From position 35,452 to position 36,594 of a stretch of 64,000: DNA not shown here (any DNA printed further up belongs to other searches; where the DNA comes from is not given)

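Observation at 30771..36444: Seven-GAF/PAS cytoplasmic histidine kinase coupled to a receiver-TIR-like response regulator: candidate phosphorelay-gated NADase-type effector system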

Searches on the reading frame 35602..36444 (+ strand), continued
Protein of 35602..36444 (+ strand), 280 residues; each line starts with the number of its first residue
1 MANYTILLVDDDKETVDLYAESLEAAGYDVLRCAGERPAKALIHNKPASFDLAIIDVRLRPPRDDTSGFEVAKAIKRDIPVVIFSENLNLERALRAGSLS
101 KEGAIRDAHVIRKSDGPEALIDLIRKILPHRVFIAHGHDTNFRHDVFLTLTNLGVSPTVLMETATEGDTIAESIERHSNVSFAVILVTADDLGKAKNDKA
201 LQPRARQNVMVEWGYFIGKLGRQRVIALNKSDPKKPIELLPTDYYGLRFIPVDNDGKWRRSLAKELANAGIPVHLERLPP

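Call 24: search_solved_structures(query=window:35602-36444:+, max_evalue=1, show_alignments=3)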
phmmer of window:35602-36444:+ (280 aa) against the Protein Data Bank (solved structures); distinct sequences matched with E-value up to 1: 51.
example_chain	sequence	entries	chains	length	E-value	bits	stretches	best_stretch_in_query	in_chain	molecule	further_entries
3c3m_A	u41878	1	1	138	4.3e-06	29.5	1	1-102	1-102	Response regulator receiver protein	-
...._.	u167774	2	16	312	4.3e-05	26.3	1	178-241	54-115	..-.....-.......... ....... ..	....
3crn_A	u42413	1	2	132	0.00014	24.6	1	5-138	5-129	Response regulator receiver domain protein, CheY-like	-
1mvo_A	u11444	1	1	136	0.00038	23.2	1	3-78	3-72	PhoP response regulator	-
7e1h_A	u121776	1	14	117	0.00061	22.5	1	4-88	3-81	DNA-binding response regulator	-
9h6e_D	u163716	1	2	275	0.00061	22.5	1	2-87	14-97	Two-component response regulator ARR1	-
4uhj_A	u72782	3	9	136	0.00083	22.1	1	6-94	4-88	TRANSCRIPTIONAL REGULATORY PROTEIN CPXR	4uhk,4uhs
8fk2_A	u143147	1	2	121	0.0013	21.4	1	6-85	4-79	Putative response regulator CovR VicR-like protein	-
8xat_A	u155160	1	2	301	0.0019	20.8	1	5-87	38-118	Two-component response regulator ARR1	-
7un8_A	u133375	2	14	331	0.002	20.8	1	179-248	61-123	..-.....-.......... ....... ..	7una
7e90_A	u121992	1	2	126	0.0021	20.7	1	4-87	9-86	DNA-binding response regulator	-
7e1b_A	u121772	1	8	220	0.0026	20.5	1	4-87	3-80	DNA-binding response regulator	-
4q7e_A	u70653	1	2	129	0.0031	20.2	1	5-100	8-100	Response regulator of a two component regulatory system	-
1m5t_A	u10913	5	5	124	0.0049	19.5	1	6-80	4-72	cell division response regulator DivK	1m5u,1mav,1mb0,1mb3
4h60_A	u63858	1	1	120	0.0057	19.3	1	5-93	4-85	Chemotaxis protein CheY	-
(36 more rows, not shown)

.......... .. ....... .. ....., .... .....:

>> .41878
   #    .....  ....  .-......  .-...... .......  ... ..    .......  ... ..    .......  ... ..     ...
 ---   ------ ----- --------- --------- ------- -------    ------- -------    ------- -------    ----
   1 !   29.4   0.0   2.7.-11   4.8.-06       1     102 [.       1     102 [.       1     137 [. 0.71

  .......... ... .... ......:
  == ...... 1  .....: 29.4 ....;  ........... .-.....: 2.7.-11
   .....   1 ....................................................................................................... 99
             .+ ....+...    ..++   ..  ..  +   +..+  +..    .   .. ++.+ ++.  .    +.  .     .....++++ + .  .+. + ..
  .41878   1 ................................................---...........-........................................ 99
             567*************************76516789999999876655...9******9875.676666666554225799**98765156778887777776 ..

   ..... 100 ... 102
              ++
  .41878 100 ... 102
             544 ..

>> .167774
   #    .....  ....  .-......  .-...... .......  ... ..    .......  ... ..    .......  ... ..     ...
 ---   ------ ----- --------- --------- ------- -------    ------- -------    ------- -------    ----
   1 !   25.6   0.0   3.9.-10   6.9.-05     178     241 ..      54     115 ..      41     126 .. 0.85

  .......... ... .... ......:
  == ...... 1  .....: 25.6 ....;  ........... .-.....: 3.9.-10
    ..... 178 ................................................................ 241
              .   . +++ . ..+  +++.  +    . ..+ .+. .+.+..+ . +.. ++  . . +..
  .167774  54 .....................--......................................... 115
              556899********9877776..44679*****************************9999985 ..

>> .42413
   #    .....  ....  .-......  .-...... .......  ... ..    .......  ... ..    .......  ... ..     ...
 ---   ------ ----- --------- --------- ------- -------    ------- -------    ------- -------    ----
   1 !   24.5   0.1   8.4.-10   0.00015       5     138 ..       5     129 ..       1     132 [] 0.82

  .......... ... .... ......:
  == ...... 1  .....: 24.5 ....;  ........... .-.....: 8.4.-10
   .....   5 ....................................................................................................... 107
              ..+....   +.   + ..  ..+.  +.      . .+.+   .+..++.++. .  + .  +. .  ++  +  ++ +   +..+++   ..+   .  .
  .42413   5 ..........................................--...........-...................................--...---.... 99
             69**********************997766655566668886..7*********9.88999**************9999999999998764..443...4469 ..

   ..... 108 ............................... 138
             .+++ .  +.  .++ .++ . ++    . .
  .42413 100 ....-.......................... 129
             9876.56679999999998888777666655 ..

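Call 26: search_protein_families(library=pfam, proteins=[L003:8842-10791:+, L006:8901-10859:+, L003:6754-7956:+, L010:559-1332:+, L010:2236-2949:+, L002:7302-7991:+, L010:1329-2228:+], max_evalue=0.01)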
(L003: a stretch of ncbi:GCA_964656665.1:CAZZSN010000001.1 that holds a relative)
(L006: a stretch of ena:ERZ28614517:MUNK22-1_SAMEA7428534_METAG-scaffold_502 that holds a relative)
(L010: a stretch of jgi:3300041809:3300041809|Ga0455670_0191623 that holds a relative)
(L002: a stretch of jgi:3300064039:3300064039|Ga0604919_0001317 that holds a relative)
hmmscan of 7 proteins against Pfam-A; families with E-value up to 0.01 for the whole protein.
L003:8842-10791:+ (649 aa): 3 families
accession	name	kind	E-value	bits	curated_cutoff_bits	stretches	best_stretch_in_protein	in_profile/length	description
PF00486.34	Trans_reg_C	-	1.1e-12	48.3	26.2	1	567-645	3-77/77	Transcriptional regulatory protein, C terminal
PF00072.30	Response_reg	-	7.3e-07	29.8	30.2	1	6-123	1-110/111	Response regulator receiver domain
PF19974.5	TCAD9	-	2.3e-05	24.2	40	1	365-486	276-406/429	Ternary complex associated domain 9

L006:8901-10859:+ (652 aa): 1 family
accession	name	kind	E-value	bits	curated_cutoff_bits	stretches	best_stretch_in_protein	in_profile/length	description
PF00072.30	Response_reg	-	1.5e-05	25.6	30.2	1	10-96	1-83/111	Response regulator receiver domain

L003:6754-7956:+ (400 aa): 6 families
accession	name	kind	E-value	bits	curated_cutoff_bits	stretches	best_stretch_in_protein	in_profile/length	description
PF02518.31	HATPase_c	-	1.5e-17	64.5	26.4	1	165-271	4-110/111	Histidine kinase-, DNA gyrase B-, and HSP90-like ATPase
PF00072.30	Response_reg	-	9e-07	29.5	30.2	1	315-393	30-109/111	Response regulator receiver domain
PF14501.12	HATPase_c_5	-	3.6e-05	24.1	22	1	168-261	7-95/102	GHKL domain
PF13492.12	GAF_3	-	0.004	18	27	1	5-33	101-129/129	GAF domain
PF13185.12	GAF_2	-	0.0041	17.8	28.6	0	8-32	112-136/136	GAF domain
PF13581.12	HATPase_c_2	-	0.0055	17.2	27.4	1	177-265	42-124/127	Histidine kinase-like ATPase domain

L010:559-1332:+ (257 aa): 1 family
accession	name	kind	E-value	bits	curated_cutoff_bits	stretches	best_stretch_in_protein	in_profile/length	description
PF02518.31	HATPase_c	-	1.4e-12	48.5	26.4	1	141-247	5-108/111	Histidine kinase-, DNA gyrase B-, and HSP90-like ATPase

L010:2236-2949:+ (237 aa): 3 families
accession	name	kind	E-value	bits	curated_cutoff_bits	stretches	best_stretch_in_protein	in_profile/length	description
PF02518.31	HATPase_c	-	1e-15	58.6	26.4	1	124-235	1-108/111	Histidine kinase-, DNA gyrase B-, and HSP90-like ATPase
PF13581.12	HATPase_c_2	-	0.0056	17.1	27.4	0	125-212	28-111/127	Histidine kinase-like ATPase domain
PF00512.31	HisKA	-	0.006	17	26.9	0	7-68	5-65/66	His Kinase A (phospho-acceptor) domain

L002:7302-7991:+ (229 aa): 2 families
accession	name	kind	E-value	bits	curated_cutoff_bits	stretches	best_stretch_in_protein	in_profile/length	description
PF02518.31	HATPase_c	-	2.8e-13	50.7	26.4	1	121-224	6-109/111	Histidine kinase-, DNA gyrase B-, and HSP90-like ATPase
PF13581.12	HATPase_c_2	-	0.0045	17.4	27.4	1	140-201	52-111/127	Histidine kinase-like ATPase domain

L010:1329-2228:+ (299 aa): 2 families
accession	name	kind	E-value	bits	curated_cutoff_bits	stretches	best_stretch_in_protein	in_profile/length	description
PF10137.14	CAP12-PCTIR_TIR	-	4.8e-30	104.5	24.7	1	156-273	1-118/119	CAP12/Pycsar effector protein, TIR domain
PF00072.30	Response_reg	-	2e-06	28.4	30.2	1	3-59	1-52/111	Response regulator receiver domain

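Call 38: find_related_loci(query=A1, collection=genome_contigs, flank=7000)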
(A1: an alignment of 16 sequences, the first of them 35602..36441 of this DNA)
Query A1 (280 aa) in genome_contigs; peptide patterns used: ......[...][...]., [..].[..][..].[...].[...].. (x = any residue, [..] = any of these).
600 stretches matched a pattern (row limit reached: there are more); 586 encode a relative of the query (tblastn E <= 1e-3); the best 80 are kept; 80 distinct loci.
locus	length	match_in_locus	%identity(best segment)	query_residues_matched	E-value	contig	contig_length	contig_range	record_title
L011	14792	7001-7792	47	4-274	3e-66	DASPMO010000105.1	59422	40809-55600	MAG TPA_asm: Thermoanaerobaculia bacterium isolate SMAG_U12094 k141_172764, whole genome shotgun sequence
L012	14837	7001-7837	38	2-277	7e-49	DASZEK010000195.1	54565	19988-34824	MAG TPA_asm: Pyrinomonadaceae bacterium isolate SMAG_U6492 k141_580415, whole genome shotgun sequence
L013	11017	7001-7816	38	1-273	1e-47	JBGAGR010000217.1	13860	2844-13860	MAG: Aggregatilineales bacterium isolate MAG_MBR_H125.63 MBRH125-63_opera_contig_7587, whole genome shotgun sequence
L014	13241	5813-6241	49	131-278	1e-40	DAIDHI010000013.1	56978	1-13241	MAG TPA_asm: Elusimicrobia bacterium isolate clean341 k141_696350, whole genome shotgun sequence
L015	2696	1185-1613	47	129-276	2e-38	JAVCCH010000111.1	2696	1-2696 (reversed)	MAG: Candidatus Tenebribacter davisii isolate MAG_3300035698_1468 Ga0374944_142122, whole genome shotgun sequence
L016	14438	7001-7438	48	131-278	1e-37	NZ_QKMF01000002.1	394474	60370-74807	Pelagimonas varians strain DSM 23678 Ga0183447_102, whole genome shotgun sequence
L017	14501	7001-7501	44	111-278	2e-37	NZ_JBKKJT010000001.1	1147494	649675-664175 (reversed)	Chryseobacterium cupriresistens strain EZn1 NODE_1_length_1147494_cov_32.394649, whole genome shotgun sequence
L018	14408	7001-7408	47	130-270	3e-37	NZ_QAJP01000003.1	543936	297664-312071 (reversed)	Herminiimonas sp. KBW02 KBW2_CGATGT_contig_3, whole genome shotgun sequence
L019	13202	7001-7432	48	130-277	3e-37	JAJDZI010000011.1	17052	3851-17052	MAG: Nitrospirales bacterium isolate jk18x40bins.30 k141_67572, whole genome shotgun sequence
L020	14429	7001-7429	45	131-278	4e-37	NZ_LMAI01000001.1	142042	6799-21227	Chryseobacterium aquaticum subsp. greenlandense strain UMB34 Contig01, whole genome shotgun sequence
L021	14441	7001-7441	45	126-277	2e-36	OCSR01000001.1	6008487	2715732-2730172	Burkholderia sp. OK233 genome assembly, contig: Ga0066734_11, whole genome shotgun sequence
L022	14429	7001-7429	45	131-278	5e-36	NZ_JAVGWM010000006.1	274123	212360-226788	Asticcacaulis sp. 201 4533382_assembly_contig_6, whole genome shotgun sequence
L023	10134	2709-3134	45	124-271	4e-36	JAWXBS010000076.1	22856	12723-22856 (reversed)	MAG: Alphaproteobacteria bacterium isolate MP6IB1.97 k99_498122, whole genome shotgun sequence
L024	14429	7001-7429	46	131-278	9e-36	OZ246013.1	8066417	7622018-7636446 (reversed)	MAG: Saprospiraceae bacterium isolate e1f2261a-3454-464d-be59-2565730905ce genome assembly, chromosome: 1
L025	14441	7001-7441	43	127-278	1e-35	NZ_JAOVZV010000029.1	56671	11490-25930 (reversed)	Chryseobacterium luquanense strain KC 927 contig29, whole genome shotgun sequence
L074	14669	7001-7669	37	23-270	3e-33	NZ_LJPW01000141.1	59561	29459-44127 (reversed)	Pseudomonas caricapapayae strain ICMP 2855 PcaICMP2855_Contig_33, whole genome shotgun sequence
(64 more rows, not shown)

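Call 44: search_protein_families(library=pfam, proteins=[L011:1957-6987:+, L011:6989-7807:+, L012:1581-6956:+, L012:7001-7852:+, L013:4530-6953:+, L013:7001-7828:+, L013:7960-9165:+, L074:6878-7705:+, L074:5504-6166:-, L074:7867-8976:-], max_evalue=0.001)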
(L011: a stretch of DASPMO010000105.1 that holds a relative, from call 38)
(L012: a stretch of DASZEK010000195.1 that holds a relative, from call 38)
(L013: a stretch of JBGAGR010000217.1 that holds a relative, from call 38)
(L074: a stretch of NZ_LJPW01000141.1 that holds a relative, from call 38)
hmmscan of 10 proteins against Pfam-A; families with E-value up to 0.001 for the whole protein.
L011:1957-6987:+ (1676 aa): 8 families
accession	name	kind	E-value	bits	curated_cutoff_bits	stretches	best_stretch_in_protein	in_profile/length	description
PF01590.32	GAF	-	3.3e-72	241.7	22.4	6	1300-1436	3-133/133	GAF domain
PF13185.12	GAF_2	-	1.1e-62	210.6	28.6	5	973-1102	7-134/136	GAF domain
PF13492.12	GAF_3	-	5.8e-48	163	27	5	602-731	4-128/129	GAF domain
PF02518.31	HATPase_c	-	7.9e-16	58.9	26.4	1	1564-1669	5-109/111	Histidine kinase-, DNA gyrase B-, and HSP90-like ATPase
PF00989.32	PAS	-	1.6e-11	44.7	22.6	1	296-395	10-112/113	PAS fold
PF13426.13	PAS_9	-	1.1e-09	38.9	27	1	298-395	2-100/103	PAS domain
PF08448.16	PAS_4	-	5e-08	33.6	23.1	1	297-344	5-52/110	PAS fold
PF13188.13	PAS_8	-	0.00026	21.2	21.8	0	296-339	10-54/65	PAS domain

L011:6989-7807:+ (272 aa): 2 families
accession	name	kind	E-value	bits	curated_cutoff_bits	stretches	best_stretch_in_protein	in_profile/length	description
PF10137.14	CAP12-PCTIR_TIR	-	3.8e-26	91.9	24.7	1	126-247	1-118/119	CAP12/Pycsar effector protein, TIR domain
PF00072.30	Response_reg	-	8.9e-09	35.9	30.2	1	7-109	1-100/111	Response regulator receiver domain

L012:1581-6956:+ (1791 aa): 10 families
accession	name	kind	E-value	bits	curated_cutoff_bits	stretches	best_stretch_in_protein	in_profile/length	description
PF01590.32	GAF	-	1.3e-85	285.1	22.4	8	1231-1370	1-133/133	GAF domain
PF13185.12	GAF_2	-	2.2e-78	261.5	28.6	7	895-1030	2-134/136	GAF domain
PF13492.12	GAF_3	-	2.8e-50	170.5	27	3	1231-1371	1-128/129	GAF domain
PF02518.31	HATPase_c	-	3.9e-15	56.7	26.4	1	1677-1783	3-109/111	Histidine kinase-, DNA gyrase B-, and HSP90-like ATPase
PF00989.32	PAS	-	4.4e-12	46.4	22.6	1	199-311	1-112/113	PAS fold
PF13426.13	PAS_9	-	9.9e-10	39.1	27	1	209-312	1-101/103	PAS domain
PF08448.16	PAS_4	-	3.8e-09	37.2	23.1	1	205-314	1-107/110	PAS fold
PF11849.14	DUF3369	-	1.1e-08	35.9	27.2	0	1306-1378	96-167/168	Domain of unknown function (DUF3369)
PF13188.13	PAS_8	-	4.5e-08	33.2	21.8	1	199-240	1-42/65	PAS domain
PF08447.18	PAS_3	-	0.00095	19.8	25.6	0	222-307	2-87/89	PAS fold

L012:7001-7852:+ (283 aa): 2 families
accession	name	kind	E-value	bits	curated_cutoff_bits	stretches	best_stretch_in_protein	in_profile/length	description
PF10137.14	CAP12-PCTIR_TIR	-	2.8e-32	111.7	24.7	1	133-255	1-118/119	CAP12/Pycsar effector protein, TIR domain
PF00072.30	Response_reg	-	6.1e-09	36.5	30.2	1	7-88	1-80/111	Response regulator receiver domain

L013:4530-6953:+ (807 aa): 14 families
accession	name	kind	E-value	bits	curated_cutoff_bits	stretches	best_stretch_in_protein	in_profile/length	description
PF08448.16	PAS_4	-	3.5e-51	172.5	23.1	3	37-145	2-107/110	PAS fold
PF13426.13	PAS_9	-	3.7e-30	104.7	27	3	41-144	2-102/103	PAS domain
PF00989.32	PAS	-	6.7e-22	78.1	22.6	3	34-143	5-113/113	PAS fold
PF13185.12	GAF_2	-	2.9e-14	53.9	28.6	1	435-572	4-136/136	GAF domain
PF13492.12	GAF_3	-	1.8e-10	41.8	27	1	438-573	5-129/129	GAF domain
PF13188.13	PAS_8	-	3.9e-10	39.7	21.8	1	33-84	4-55/65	PAS domain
PF02518.31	HATPase_c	-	1.3e-09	39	26.4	1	699-804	2-110/111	Histidine kinase-, DNA gyrase B-, and HSP90-like ATPase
PF01590.32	GAF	-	2.1e-09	38.4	22.4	1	436-571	3-133/133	GAF domain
PF08348.17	PAS_6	-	1.6e-08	34.8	27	0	116-149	79-112/115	YheO-like PAS domain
PF17203.10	sCache_3_2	-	6.6e-07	29.9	28.4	0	361-411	87-137/140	Single cache domain 3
PF08447.18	PAS_3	-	1.4e-06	28.9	25.6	0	53-140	2-89/89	PAS fold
PF13596.12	PAS_10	-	2.4e-06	28.6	22.1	0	357-403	58-106/106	PAS domain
PF17202.10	sCache_3_3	-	0.00014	22.6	28.8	0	382-411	77-106/107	Single cache domain 3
PF14827.12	dCache_3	-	0.00024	21.2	25.7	0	214-269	183-237/239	Double sensory domain of two-component sensor kinase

L013:7001-7828:+ (275 aa): 2 families
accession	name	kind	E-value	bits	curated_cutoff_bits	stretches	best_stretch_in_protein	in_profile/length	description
PF10137.14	CAP12-PCTIR_TIR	-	4.6e-33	114.2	24.7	1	132-251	2-118/119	CAP12/Pycsar effector protein, TIR domain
PF00072.30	Response_reg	-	1.1e-07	32.5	30.2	1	6-99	1-89/111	Response regulator receiver domain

L013:7960-9165:+ (401 aa): 4 families
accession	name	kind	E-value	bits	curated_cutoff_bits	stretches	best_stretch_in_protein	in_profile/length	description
PF12832.13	MFS_1_like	-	2.1e-36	126.2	25.2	1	13-359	3-369/373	MFS_1 like family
PF07690.21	MFS_1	-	3.6e-26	92.3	33.4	2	16-334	3-337/347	Major Facilitator Superfamily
PF03825.22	Nuc_H_symport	-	5.3e-12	45.9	25.9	1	13-361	6-371/400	Nucleoside H+ symporter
PF01306.25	LacY_symp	-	6.5e-06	25.6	24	1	18-205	16-209/413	LacY proton/sugar symporter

L074:6878-7705:+ (275 aa): 1 family
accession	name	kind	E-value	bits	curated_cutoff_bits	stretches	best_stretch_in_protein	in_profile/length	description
PF10137.14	CAP12-PCTIR_TIR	-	1.9e-36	125.1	24.7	1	132-248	1-118/119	CAP12/Pycsar effector protein, TIR domain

L074:5504-6166:- (220 aa): 1 family
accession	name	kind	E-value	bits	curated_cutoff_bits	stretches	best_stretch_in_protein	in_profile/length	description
PF08808.17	RES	-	1.6e-13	51.4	23.2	1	36-193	3-146/157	RES domain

L074:7867-8976:- (369 aa): 0 families

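Call 49: predict_structure(alignment_id=A2)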
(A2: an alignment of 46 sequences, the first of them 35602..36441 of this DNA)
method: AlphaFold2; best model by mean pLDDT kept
length: 280 residues; sequences in the alignment: 46
mean_pLDDT: 88.0   pTM: 0.77
mean pLDDT of the five models: 88.0, 87.9, 85.7, 85.6, 84.5
residues with pLDDT >= 90: 155; 70-90: 112; 50-70: 10; < 50: 3
segments of 3 or more residues with pLDDT < 50: none
pLDDT, mean of each block of 10 residues (from residue 1): 83 95 91 94 88 94 87 88 92 86 81 95 86 91 96 89 59 74 93 86 89 90 94 78 84 95 94 90
secondary structure, 60 per line:
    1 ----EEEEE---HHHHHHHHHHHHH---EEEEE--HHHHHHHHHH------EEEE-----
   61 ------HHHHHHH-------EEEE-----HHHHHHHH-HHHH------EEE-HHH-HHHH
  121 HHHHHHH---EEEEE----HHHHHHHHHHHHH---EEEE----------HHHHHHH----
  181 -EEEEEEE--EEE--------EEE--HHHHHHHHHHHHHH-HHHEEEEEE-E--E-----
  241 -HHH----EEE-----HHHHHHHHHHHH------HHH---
elements in order: E5-9 H13-25 E29-33 H36-45 E52-55 H67-73 E81-84 H90-97 H99-102 E109-111 H117-127 E131-135 H140-152 E156-159 H170-176 E182-188 E191-193 E202-204 H207-220 E225-230 E249-251 H257-268

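Call 53: fold_search(model_id=the predicted structure, library=pdb)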
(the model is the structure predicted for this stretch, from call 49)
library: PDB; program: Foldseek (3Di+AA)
matches with E <= 10: 1737; with E <= 0.001: 256
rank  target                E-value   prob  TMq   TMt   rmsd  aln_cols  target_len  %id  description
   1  3luf_B                2.2e-08  1.00  0.36  0.41  10.9       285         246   13  Structure of probable two-component system response regulator/GGDEF domain protein (released 2010-03-02)
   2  2v0n_A                8.5e-08  1.00  0.35  0.22  14.3       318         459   18  ACTIVATED RESPONSE REGULATOR PLED IN COMPLEX WITH C-DIGMP AND GTP- ALPHA-S (released 2007-08-21)
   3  9g86_B                2.3e-07  1.00  0.34  0.22  14.1       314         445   17  Structure of Response regulator PleD in complex with c-diGMP and pppGpp (released 2025-08-06)
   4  3mf4_A                2.6e-07  1.00  0.36  0.40  11.2       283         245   12  Crystal structure of putative two-component system response regulator/ggdef domain protein (released 2010-04-14)
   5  3luf_A                3.1e-07  1.00  0.37  0.41  11.2       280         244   13  Structure of probable two-component system response regulator/GGDEF domain protein (released 2010-03-02)
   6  9g85_B                3.1e-07  1.00  0.31  0.21  15.3       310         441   18  Structure of Response regulator PleD in complex with c-diGMP and ppGpp (released 2025-08-06)
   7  9g85_C                3.5e-07  1.00  0.31  0.20  15.6       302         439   18  Structure of Response regulator PleD in complex with c-diGMP and ppGpp (released 2025-08-06)
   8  9g85_A                3.8e-07  1.00  0.34  0.22  14.7       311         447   17  Structure of Response regulator PleD in complex with c-diGMP and ppGpp (released 2025-08-06)
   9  9g86_A                5.8e-07  1.00  0.34  0.22  14.9       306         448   17  Structure of Response regulator PleD in complex with c-diGMP and pppGpp (released 2025-08-06)
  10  1w25_A                7.4e-07  1.00  0.34  0.22  14.9       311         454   17  Response regulator PleD in complex with c-diGMP (released 2004-11-18)
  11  5hm6_A                8.4e-07  1.00  0.36  0.81   2.8       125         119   22  N-terminal domain of BfmR from Acinetobacter baumannii (released 2017-01-18)
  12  9g85_D                1.6e-06  1.00  0.32  0.20  15.5       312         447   17  Structure of Response regulator PleD in complex with c-diGMP and ppGpp (released 2025-08-06)
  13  6br7_A                3.5e-06  1.00  0.36  0.80   2.8       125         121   22  Beryllium fluorinated receiver domain of BfmR from Acinetobacter baumannii (released 2018-02-21)
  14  3f6p                  4.5e-06  1.00  0.36  0.80   2.7       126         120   21  Crystal Structure of unphosphorelated receiver domain of YycF (released 2010-03-02)
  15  1pey_C                5.1e-06  1.00  0.37  0.81   2.6       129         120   25  Crystal structure of the Response Regulator Spo0F complexed with Mn2+ (released 2004-05-18)
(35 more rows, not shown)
